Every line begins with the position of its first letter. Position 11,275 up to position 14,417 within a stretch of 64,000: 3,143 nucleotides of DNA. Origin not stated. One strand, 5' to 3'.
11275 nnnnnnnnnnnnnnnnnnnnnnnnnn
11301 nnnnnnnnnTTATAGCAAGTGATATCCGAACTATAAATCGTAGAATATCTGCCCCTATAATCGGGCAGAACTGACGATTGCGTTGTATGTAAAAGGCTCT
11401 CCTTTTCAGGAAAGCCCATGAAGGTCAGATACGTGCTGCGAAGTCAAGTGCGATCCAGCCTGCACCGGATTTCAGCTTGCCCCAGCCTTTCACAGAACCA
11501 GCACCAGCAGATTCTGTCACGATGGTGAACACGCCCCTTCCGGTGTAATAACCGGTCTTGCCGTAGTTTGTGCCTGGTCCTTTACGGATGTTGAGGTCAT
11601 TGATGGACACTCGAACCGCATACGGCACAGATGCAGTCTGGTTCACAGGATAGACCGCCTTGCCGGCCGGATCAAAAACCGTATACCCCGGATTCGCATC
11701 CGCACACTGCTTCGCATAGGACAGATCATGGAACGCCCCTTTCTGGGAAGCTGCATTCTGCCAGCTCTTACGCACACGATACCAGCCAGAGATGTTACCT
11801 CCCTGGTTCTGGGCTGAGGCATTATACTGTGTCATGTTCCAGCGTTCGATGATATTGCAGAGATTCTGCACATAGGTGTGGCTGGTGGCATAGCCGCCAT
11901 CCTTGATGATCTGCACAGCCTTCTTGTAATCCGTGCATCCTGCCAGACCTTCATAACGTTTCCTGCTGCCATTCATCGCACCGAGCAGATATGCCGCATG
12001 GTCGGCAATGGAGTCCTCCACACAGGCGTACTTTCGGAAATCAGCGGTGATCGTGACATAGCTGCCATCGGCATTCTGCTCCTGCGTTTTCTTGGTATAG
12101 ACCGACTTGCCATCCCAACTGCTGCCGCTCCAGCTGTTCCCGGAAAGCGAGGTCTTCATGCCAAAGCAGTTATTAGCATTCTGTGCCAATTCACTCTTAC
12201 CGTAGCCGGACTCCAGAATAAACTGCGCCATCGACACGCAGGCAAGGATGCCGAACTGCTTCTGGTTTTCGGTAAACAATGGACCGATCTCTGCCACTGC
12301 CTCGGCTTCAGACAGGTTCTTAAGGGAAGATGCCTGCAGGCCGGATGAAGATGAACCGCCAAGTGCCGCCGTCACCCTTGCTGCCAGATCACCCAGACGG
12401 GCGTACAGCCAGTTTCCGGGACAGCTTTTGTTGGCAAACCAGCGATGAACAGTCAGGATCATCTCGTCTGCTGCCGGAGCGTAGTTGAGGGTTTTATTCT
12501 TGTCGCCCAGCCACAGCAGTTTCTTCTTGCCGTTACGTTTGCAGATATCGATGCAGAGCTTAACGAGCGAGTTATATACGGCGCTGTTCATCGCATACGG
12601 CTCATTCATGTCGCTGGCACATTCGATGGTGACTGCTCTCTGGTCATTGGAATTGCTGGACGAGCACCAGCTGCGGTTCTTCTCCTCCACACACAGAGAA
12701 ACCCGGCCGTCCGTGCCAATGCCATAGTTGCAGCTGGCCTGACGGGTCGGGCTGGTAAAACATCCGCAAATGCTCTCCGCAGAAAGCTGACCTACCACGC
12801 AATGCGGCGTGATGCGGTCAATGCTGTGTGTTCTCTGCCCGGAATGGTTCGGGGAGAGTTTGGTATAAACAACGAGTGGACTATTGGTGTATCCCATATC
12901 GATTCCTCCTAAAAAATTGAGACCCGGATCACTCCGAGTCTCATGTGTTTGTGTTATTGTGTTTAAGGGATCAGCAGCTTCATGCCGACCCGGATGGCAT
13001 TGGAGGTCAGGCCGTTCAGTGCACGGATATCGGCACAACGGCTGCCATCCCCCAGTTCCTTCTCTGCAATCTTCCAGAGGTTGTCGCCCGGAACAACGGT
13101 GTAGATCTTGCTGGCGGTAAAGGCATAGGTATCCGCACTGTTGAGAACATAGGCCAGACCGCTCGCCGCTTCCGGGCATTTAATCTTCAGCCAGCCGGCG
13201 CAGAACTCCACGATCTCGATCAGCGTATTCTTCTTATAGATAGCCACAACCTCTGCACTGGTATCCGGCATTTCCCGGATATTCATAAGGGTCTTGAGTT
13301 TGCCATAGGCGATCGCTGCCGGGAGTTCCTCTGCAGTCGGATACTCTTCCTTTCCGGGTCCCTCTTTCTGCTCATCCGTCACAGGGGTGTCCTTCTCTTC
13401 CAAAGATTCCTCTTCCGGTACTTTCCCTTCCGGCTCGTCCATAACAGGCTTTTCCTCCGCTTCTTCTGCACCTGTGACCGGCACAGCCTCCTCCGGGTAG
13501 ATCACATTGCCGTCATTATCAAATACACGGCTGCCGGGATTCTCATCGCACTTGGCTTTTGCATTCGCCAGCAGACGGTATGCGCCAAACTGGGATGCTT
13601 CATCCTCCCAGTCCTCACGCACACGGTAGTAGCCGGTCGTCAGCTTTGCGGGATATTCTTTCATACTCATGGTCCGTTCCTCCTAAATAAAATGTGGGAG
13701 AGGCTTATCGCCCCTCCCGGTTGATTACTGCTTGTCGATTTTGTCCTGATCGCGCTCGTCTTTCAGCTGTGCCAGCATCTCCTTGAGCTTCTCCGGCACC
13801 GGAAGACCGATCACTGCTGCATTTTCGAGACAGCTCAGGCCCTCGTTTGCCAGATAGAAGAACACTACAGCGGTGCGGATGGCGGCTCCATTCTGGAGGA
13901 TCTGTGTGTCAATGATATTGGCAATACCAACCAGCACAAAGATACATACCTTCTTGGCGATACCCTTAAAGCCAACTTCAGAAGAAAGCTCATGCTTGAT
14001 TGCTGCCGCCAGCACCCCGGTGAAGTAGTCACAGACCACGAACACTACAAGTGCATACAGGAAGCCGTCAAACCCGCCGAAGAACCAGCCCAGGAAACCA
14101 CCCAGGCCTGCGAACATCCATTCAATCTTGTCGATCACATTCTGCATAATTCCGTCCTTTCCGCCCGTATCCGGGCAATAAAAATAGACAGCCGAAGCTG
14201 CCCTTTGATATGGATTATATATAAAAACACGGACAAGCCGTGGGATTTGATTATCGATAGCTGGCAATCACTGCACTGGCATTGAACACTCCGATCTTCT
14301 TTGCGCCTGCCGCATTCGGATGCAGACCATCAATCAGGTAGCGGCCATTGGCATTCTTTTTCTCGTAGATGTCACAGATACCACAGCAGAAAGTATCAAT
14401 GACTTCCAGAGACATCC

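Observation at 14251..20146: Two tandem paralogous tail fibres, each ending in an SGNH/GDSL esterase domain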

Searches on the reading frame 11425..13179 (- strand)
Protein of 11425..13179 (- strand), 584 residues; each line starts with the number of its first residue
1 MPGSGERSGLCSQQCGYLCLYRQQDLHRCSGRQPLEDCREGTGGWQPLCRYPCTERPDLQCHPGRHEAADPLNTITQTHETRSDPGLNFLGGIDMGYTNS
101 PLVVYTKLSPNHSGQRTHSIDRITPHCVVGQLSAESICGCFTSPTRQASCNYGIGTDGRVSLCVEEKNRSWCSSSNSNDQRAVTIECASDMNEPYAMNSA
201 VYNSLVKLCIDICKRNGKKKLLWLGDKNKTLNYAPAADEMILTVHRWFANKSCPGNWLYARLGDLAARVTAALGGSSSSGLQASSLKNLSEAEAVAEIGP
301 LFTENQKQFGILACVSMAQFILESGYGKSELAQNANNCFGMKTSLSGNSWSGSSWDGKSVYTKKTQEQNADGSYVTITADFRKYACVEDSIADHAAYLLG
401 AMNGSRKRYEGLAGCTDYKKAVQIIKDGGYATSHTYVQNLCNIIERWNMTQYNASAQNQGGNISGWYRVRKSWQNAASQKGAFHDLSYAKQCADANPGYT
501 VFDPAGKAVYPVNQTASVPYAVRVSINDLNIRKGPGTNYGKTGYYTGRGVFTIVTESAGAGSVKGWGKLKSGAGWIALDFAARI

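Call 3: search_protein_families(library=pfam, proteins=[window:11425-13179:-], max_evalue=0.1)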
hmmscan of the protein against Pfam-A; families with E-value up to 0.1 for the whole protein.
window:11425-13179:- (584 aa): 3 families
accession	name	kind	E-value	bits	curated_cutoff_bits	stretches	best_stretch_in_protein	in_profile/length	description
PF01832.25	Glucosaminidase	-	1.7e-31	109.9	30.2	1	300-448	2-122/123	Mannosyl-glycoprotein endo-beta-N-acetylglucosaminidase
PF01510.30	Amidase_2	-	8.3e-14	52.5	26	1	118-256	3-131/131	N-acetylmuramoyl-L-alanine amidase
PF08239.17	SH3_3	-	0.031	14.9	27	1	528-577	2-49/54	Bacterial SH3 domain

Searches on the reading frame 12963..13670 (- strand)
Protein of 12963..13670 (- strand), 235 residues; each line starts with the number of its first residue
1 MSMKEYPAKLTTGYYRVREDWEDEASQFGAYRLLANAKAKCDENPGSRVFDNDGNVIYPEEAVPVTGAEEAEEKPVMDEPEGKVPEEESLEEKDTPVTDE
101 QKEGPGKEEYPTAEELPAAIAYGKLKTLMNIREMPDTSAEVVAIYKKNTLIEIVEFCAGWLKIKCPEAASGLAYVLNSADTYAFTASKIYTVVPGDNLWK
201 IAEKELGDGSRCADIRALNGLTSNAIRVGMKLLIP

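Call 3: search_protein_families(library=pfam, proteins=[window:12963-13670:-], max_evalue=0.1)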
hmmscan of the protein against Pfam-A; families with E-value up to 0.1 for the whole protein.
window:12963-13670:- (235 aa): 3 families
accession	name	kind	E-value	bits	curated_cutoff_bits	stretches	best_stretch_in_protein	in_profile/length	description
PF01476.26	LysM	-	2.7e-11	43.6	20.9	1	190-235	1-43/43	LysM domain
PF08239.17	SH3_3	-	0.00052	20.6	27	1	130-177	4-50/54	Bacterial SH3 domain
PF06347.19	SH3_4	-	0.0008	19.6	24.1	1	127-164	3-40/56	Bacterial SH3 domain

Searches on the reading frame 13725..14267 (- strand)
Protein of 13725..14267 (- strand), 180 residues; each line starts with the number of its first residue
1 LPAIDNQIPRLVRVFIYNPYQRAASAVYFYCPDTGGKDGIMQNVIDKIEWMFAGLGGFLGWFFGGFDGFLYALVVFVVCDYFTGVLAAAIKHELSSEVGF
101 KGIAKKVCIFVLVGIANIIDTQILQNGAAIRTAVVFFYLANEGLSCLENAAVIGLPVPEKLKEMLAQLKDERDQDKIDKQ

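Call 3: search_protein_families(library=pfam, proteins=[window:13725-14267:-], max_evalue=0.1)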
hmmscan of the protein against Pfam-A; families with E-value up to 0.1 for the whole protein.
window:13725-14267:- (180 aa): 1 family
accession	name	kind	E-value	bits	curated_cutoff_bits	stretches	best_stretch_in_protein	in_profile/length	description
PF05105.17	Phage_holin_4_1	-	4.4e-45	152.9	22.2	1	58-170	2-116/116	Bacteriophage holin family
